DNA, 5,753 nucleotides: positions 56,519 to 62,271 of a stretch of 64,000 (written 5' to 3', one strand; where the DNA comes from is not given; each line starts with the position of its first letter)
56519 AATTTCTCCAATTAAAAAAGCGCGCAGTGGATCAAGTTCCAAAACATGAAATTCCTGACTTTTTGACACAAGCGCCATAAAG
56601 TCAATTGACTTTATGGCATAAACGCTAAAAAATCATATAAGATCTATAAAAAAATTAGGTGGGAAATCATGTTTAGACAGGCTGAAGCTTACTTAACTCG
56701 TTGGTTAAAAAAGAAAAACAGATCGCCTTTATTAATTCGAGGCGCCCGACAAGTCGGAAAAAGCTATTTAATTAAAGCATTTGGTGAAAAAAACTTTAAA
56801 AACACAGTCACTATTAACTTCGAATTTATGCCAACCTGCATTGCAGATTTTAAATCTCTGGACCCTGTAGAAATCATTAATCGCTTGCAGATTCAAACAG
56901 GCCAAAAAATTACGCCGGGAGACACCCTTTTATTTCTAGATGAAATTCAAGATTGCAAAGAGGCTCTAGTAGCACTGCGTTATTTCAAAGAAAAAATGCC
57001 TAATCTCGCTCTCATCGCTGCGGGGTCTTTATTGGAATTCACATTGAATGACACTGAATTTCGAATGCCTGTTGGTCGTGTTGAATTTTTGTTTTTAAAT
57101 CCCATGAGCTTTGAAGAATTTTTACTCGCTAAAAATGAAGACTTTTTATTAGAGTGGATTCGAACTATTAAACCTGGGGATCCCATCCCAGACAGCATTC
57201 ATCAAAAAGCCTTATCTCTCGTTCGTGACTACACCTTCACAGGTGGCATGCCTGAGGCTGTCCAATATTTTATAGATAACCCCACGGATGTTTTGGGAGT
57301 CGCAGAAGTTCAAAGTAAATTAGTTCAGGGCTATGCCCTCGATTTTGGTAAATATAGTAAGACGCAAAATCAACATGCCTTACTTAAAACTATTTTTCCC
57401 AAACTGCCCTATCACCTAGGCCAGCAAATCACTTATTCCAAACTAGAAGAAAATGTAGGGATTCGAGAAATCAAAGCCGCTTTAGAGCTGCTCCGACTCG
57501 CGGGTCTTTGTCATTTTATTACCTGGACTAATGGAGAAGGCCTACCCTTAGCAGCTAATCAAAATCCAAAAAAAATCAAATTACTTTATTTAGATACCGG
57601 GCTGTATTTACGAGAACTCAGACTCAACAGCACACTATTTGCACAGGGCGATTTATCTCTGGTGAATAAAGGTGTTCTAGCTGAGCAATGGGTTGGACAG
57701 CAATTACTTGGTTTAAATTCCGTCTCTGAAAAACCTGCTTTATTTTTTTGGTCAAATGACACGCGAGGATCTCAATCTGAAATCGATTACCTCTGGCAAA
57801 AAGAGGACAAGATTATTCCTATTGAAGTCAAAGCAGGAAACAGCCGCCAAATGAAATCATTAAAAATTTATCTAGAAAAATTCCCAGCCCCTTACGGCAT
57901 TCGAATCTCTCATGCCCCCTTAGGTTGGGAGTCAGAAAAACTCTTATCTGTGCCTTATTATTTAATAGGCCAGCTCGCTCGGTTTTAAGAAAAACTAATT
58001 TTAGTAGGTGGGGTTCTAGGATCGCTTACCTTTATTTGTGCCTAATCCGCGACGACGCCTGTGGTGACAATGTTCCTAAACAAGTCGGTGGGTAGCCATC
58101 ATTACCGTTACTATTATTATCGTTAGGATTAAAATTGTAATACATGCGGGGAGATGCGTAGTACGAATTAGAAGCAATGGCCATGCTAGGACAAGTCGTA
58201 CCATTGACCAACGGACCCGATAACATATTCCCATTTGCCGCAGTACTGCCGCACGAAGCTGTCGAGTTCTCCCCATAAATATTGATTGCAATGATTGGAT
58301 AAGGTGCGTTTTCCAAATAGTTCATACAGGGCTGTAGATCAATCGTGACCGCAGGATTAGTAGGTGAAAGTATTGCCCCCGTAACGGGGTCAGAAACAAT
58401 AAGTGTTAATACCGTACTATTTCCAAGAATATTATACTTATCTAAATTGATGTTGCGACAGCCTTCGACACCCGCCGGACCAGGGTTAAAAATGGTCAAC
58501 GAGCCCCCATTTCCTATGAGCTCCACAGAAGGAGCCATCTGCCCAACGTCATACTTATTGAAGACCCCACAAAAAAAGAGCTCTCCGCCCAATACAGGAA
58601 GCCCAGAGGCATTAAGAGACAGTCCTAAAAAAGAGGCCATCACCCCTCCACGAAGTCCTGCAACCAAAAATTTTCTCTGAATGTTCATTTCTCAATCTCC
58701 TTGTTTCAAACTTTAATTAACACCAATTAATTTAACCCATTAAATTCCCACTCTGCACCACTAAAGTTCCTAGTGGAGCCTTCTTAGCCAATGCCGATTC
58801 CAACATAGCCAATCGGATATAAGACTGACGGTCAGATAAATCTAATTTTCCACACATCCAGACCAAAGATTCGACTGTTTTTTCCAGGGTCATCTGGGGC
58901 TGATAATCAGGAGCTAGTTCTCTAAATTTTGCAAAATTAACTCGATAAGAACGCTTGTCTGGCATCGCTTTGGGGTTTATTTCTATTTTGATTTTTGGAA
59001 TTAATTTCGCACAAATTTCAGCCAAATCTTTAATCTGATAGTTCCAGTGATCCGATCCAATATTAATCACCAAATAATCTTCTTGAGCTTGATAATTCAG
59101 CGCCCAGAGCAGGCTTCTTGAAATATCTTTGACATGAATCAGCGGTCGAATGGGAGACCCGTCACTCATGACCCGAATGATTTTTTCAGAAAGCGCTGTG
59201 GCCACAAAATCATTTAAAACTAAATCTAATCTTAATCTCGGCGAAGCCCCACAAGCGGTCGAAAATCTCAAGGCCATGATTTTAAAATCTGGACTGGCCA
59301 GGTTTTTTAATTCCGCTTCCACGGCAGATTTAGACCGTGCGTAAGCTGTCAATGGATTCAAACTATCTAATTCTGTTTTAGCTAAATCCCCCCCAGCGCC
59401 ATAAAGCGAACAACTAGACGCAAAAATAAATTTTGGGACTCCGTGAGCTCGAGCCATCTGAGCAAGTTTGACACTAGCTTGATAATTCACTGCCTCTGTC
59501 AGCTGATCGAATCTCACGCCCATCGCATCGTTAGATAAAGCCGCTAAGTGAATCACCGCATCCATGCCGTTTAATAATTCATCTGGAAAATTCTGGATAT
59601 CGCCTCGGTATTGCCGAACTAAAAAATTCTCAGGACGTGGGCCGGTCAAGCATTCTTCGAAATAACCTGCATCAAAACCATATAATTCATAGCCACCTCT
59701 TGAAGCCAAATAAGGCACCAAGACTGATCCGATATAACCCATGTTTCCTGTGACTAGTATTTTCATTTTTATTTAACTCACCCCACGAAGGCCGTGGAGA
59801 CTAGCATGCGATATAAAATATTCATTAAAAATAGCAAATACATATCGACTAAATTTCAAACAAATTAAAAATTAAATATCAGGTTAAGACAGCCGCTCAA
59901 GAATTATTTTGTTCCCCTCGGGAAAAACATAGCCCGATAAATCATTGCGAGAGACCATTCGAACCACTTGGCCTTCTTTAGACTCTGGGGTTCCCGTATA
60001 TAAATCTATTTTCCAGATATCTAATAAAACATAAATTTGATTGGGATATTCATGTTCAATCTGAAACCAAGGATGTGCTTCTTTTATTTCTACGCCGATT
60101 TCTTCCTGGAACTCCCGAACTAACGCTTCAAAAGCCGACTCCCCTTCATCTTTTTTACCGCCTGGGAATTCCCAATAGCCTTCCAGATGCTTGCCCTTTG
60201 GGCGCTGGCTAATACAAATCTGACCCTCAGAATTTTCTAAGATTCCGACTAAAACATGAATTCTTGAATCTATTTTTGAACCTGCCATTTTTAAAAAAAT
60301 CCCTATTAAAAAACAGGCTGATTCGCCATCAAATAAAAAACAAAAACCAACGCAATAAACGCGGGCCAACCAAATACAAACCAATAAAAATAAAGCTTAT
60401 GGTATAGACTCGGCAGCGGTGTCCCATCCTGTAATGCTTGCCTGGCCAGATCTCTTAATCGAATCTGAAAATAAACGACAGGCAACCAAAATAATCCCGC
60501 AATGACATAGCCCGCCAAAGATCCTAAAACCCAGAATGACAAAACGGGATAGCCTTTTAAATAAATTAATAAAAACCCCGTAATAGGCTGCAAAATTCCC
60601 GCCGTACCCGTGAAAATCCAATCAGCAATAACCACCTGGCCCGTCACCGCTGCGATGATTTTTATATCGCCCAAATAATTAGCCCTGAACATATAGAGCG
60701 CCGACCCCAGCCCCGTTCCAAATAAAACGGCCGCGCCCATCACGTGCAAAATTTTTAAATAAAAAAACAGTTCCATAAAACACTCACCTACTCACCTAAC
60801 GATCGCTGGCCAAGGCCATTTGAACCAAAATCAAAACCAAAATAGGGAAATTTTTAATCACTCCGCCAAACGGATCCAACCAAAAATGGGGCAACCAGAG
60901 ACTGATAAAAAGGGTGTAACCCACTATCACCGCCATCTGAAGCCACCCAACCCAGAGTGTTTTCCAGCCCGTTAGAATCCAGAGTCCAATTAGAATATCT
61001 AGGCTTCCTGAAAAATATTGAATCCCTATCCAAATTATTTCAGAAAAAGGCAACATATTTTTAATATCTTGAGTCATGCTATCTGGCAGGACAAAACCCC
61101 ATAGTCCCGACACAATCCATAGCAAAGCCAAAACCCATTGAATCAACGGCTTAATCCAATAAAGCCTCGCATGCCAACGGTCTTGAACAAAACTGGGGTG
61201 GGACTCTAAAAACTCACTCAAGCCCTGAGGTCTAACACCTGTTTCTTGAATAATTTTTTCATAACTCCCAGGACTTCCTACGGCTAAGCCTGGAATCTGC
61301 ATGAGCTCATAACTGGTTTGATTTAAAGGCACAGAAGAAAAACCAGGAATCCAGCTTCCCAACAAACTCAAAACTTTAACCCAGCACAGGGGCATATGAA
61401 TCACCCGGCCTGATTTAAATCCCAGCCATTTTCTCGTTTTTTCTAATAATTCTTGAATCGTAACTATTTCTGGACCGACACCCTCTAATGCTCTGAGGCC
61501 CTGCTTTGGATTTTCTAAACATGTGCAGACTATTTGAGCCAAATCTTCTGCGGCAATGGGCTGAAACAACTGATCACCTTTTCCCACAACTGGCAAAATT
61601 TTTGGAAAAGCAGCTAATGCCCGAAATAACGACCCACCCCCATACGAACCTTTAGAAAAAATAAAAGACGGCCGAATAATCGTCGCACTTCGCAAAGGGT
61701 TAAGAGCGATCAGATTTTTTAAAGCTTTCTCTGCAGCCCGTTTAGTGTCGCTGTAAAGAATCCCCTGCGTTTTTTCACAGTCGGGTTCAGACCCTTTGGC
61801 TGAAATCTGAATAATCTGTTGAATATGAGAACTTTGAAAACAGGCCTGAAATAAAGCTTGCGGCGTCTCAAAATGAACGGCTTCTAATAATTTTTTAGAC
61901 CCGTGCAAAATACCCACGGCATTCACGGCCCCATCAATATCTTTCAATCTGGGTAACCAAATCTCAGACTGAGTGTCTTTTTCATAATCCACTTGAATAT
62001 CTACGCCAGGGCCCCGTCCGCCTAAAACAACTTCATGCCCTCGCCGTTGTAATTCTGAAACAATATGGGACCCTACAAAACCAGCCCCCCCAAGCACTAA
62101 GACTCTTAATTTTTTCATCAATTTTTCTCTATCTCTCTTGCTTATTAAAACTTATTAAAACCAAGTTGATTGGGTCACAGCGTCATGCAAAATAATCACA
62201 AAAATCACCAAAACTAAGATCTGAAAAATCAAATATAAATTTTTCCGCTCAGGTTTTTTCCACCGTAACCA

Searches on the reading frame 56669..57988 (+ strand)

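Call 31: search_protein_families(library=pfam, proteins=[window:56669-57988:+], max_evalue=0.000001)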
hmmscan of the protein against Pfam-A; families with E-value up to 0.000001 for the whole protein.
window:56669-57988:+ (439 aa): 2 families
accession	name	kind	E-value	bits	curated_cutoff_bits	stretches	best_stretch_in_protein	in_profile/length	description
PF13635.12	DUF4143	-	2.7e-24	86.2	28.1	1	225-390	3-160/160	Domain of unknown function (DUF4143)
PF13173.12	AAA_14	-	5.6e-23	81.8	27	1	18-152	2-129/129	AAA domain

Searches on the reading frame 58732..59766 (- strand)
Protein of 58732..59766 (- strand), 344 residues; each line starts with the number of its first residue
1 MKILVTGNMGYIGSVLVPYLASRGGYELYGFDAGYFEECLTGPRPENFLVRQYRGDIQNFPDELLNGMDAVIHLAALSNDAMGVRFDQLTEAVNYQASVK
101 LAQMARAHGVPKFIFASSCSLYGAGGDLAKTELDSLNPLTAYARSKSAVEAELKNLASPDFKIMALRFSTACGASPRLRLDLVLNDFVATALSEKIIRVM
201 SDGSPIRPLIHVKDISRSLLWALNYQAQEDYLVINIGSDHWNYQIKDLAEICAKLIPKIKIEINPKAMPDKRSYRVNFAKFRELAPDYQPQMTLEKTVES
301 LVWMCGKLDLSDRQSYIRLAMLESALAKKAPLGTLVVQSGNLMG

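Call 31: search_protein_families(library=pfam, proteins=[window:58732-59766:-], max_evalue=0.000001)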
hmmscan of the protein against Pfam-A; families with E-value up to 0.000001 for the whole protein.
window:58732-59766:- (344 aa): 4 families
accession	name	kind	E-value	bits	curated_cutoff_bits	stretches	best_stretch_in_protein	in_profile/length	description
PF01370.27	Epimerase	-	1.2e-37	130.1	20.9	1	3-237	1-240/240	NAD dependent epimerase/dehydratase family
PF16363.11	GDP_Man_Dehyd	-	8.8e-20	71.8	27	1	4-283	1-300/332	GDP-mannose 4,6 dehydratase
PF01073.25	3Beta_HSD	-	1e-10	41.5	22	1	4-154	1-158/280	3-beta hydroxysteroid dehydrogenase/isomerase family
PF04321.23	RmlD_sub_bind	-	2.5e-09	37.1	27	1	1-174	1-154/287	RmlD substrate binding domain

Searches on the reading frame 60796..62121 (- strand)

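Call 31: search_protein_families(library=pfam, proteins=[window:60796-62121:-], max_evalue=0.000001)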
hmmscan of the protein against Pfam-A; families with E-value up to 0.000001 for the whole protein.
window:60796-62121:- (441 aa): 2 families
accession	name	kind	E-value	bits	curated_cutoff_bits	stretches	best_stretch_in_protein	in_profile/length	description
PF13781.11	DoxX_3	-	9.6e-21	74.7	25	1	332-432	1-102/102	DoxX-like family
PF01370.27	Epimerase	-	5.9e-13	49.2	20.9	1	7-208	1-231/240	NAD dependent epimerase/dehydratase family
